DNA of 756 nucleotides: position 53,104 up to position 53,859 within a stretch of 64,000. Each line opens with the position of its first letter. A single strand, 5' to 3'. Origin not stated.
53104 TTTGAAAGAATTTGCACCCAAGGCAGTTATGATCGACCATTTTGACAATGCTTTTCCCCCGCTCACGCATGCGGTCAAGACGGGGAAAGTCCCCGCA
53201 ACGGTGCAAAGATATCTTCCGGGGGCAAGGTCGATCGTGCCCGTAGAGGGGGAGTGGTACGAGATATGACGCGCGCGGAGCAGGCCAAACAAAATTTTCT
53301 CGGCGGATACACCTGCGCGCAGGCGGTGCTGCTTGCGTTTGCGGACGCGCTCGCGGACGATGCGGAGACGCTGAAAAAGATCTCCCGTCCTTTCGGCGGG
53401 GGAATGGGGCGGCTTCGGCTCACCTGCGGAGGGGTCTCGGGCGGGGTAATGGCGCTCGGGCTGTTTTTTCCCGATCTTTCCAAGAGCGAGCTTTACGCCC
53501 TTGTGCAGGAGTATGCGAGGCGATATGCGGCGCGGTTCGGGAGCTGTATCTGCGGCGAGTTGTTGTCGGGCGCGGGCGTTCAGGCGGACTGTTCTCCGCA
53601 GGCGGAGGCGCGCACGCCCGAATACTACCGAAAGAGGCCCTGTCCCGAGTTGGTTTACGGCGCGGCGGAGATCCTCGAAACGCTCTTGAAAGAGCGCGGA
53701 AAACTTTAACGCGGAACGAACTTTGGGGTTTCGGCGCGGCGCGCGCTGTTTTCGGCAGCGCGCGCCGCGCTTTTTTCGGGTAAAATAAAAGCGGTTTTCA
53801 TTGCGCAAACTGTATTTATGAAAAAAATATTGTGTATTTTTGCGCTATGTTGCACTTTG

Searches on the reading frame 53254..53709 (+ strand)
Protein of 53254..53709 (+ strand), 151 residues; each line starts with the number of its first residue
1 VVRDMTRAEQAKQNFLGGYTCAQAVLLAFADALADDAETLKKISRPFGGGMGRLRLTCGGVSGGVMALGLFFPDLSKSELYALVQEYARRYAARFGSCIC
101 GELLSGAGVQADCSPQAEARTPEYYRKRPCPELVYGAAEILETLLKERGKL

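Call 74: search_protein_families(library=pfam, proteins=[window:53254-53709:+], max_evalue=0.001)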
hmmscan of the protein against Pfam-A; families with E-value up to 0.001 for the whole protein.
window:53254-53709:+ (151 aa): 1 family
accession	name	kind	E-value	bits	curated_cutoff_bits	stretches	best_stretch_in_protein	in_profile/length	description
PF09719.15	C_GCAxxG_C_C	-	4.8e-31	107.7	27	1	19-143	1-117/118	Putative redox-active protein (C_GCAxxG_C_C)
